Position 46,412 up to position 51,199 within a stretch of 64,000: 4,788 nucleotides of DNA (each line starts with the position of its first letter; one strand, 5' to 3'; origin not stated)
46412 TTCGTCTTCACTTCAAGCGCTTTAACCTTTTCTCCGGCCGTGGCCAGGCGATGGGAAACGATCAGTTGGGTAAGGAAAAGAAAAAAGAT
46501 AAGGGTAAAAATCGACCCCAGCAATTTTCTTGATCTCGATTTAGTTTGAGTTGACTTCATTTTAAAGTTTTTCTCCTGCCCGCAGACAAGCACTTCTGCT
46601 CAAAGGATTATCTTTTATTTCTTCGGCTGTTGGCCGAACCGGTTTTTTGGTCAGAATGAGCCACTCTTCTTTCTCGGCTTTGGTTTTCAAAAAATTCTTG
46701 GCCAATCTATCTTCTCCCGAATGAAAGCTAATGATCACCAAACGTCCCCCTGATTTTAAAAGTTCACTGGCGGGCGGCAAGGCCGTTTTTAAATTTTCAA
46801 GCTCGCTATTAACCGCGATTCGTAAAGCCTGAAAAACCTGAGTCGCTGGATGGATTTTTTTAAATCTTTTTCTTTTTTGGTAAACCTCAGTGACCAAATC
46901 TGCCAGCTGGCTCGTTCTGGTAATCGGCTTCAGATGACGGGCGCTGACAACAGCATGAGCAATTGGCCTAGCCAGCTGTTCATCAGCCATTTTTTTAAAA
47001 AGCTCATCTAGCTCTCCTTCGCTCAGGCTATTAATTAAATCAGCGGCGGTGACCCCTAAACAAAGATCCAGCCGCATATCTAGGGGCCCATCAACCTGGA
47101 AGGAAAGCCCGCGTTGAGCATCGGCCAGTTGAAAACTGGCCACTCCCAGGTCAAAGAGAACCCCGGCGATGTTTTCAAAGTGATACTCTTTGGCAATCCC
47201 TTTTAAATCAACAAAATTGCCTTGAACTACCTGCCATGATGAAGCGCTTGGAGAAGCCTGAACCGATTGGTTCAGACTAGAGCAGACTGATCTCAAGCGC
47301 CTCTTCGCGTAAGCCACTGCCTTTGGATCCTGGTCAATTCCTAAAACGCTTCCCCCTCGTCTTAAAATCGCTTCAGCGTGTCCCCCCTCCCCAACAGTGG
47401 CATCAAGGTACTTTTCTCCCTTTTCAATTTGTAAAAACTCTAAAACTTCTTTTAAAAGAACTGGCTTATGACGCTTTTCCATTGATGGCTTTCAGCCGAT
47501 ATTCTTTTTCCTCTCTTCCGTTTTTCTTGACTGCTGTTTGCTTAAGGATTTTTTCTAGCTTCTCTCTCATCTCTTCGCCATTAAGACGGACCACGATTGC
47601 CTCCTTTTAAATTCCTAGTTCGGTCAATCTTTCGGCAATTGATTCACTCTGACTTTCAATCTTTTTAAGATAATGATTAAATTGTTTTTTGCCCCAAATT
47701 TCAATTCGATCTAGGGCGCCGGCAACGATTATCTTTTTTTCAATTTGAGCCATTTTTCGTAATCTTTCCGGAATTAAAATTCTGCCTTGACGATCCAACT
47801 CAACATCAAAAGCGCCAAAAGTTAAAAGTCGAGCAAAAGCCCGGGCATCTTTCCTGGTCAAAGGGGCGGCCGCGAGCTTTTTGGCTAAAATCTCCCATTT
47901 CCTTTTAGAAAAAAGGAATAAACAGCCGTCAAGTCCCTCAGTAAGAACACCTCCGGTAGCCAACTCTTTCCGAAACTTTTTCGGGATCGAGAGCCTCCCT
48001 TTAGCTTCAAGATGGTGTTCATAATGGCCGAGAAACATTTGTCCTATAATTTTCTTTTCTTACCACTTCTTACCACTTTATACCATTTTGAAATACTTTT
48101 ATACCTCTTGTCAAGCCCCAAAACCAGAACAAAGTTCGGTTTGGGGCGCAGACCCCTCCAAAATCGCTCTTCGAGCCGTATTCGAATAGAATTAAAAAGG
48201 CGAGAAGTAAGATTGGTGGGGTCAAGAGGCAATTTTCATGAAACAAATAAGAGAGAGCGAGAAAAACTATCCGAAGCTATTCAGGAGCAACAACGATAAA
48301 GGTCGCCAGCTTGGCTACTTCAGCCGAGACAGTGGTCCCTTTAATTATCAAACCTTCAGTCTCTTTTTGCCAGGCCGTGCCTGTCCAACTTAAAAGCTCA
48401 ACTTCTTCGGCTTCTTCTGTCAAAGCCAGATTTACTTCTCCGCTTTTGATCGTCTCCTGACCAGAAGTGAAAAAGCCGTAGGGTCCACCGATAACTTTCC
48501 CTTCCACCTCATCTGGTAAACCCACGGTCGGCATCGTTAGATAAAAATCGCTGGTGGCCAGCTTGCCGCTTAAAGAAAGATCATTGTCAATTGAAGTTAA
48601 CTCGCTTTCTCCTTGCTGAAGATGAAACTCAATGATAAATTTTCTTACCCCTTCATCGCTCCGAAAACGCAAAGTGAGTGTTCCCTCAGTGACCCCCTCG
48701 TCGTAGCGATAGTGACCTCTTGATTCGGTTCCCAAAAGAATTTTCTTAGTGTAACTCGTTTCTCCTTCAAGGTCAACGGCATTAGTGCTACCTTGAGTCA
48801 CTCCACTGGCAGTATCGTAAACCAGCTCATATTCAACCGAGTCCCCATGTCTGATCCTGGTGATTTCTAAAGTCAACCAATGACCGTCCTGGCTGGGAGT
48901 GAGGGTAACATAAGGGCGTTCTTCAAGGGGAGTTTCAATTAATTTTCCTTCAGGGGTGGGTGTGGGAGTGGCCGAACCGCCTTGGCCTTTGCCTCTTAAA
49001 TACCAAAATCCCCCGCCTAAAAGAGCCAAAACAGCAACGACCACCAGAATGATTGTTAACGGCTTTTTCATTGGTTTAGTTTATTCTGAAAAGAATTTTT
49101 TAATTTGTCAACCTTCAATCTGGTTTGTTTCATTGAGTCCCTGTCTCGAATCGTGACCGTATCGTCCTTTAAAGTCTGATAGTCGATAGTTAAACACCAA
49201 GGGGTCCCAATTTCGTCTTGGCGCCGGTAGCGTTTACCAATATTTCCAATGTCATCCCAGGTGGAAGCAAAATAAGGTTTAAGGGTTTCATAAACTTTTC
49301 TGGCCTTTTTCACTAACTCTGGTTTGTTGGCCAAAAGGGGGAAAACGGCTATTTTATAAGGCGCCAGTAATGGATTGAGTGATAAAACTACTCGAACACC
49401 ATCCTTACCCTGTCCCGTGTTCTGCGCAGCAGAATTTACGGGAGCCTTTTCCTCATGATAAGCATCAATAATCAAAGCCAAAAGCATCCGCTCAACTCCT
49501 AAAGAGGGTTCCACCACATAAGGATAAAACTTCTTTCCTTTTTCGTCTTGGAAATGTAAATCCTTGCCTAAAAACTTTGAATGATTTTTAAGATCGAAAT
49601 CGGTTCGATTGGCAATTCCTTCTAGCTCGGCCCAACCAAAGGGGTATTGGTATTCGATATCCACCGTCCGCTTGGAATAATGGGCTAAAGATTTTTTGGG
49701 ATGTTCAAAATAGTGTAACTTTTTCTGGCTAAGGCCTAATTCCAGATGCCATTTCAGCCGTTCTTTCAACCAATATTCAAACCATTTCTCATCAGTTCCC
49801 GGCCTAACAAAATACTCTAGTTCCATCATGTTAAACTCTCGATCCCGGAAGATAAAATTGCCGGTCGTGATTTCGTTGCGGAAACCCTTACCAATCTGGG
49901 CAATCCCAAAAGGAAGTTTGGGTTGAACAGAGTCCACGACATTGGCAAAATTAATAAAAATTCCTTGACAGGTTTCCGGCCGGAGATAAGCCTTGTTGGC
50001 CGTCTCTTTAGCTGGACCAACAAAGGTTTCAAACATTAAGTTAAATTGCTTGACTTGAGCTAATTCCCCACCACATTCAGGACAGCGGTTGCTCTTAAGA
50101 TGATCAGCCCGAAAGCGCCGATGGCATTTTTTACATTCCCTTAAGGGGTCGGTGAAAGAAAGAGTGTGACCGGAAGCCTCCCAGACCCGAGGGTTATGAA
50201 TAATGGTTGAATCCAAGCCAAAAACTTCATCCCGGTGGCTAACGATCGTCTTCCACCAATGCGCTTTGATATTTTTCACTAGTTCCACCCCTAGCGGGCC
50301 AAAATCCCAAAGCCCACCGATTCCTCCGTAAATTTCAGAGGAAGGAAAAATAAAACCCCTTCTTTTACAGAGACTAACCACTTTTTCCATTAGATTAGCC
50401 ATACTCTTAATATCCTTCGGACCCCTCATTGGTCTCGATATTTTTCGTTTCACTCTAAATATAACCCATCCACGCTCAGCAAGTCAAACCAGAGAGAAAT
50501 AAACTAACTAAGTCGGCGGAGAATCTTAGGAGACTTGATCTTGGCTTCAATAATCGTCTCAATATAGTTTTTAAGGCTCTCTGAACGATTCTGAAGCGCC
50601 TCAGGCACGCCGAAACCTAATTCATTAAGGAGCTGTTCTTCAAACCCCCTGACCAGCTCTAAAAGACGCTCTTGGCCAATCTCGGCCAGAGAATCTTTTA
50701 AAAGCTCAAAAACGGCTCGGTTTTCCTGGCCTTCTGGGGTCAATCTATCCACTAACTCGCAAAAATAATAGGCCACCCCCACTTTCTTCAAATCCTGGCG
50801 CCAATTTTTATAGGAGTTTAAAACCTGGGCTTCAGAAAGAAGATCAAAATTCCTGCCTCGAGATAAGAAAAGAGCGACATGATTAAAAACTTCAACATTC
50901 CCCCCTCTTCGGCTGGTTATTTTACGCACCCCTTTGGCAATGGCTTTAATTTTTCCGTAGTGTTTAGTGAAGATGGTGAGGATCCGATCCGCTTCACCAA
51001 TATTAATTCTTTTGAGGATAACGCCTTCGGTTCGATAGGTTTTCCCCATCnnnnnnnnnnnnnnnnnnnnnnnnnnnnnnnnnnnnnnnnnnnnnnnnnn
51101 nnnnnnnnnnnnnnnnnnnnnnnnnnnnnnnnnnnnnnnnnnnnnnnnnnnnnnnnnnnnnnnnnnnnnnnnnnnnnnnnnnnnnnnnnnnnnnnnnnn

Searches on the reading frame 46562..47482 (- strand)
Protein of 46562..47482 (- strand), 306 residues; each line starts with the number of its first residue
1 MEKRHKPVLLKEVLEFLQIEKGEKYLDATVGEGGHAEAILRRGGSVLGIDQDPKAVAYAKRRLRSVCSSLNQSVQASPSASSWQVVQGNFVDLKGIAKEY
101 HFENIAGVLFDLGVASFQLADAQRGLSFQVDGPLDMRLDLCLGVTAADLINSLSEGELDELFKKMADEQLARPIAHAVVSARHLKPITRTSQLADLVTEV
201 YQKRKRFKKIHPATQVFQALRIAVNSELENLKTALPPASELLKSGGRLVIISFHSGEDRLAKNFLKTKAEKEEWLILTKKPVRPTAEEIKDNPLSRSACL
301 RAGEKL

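Call 7: search_protein_families(library=pfam, proteins=[window:46562-47482:-], max_evalue=0.001)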
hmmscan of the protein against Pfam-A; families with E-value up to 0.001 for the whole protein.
window:46562-47482:- (306 aa): 4 families
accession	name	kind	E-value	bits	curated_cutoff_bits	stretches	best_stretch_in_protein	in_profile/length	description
PF01795.25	Methyltransf_5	-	5.5e-92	309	27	1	4-305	3-308/309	MraW methylase family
PF13847.12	Methyltransf_31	-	6.6e-06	26.3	27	0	19-65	1-50/145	Methyltransferase domain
PF13649.12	Methyltransf_25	-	5.6e-05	24.2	27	1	26-78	2-59/97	Methyltransferase domain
PF08241.18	Methyltransf_11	-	8.2e-05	23.6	21.2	0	26-66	1-41/95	Methyltransferase domain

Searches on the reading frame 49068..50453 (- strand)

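Call 81: search_protein_families(library=pfam, proteins=[window:49068-50453:-], max_evalue=0.00001)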
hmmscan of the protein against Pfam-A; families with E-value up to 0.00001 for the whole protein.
window:49068-50453:- (461 aa): 2 families
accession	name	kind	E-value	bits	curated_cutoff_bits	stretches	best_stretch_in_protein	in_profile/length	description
PF03129.25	HGTP_anticodon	-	3.7e-18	65.9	21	1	367-457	1-93/94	Anticodon binding domain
PF00587.30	tRNA-synt_2b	-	1.3e-13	51.8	29.3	1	151-328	7-176/179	tRNA synthetase class II core domain (G, H, P, S and T)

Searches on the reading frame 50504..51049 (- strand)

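Call 81: search_protein_families(library=pfam, proteins=[window:50504-51049:-], max_evalue=0.00001)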
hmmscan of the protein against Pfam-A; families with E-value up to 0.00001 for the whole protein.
window:50504-51049:- (181 aa): 2 families
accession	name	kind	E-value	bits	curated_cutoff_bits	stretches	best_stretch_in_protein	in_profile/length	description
PF11967.14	RecO_N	-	2.8e-22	79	27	1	4-80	3-80/80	Recombination protein O N terminal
PF02565.21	RecO_C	-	3.2e-14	53.4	22.1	1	84-148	1-66/157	Recombination protein O C terminal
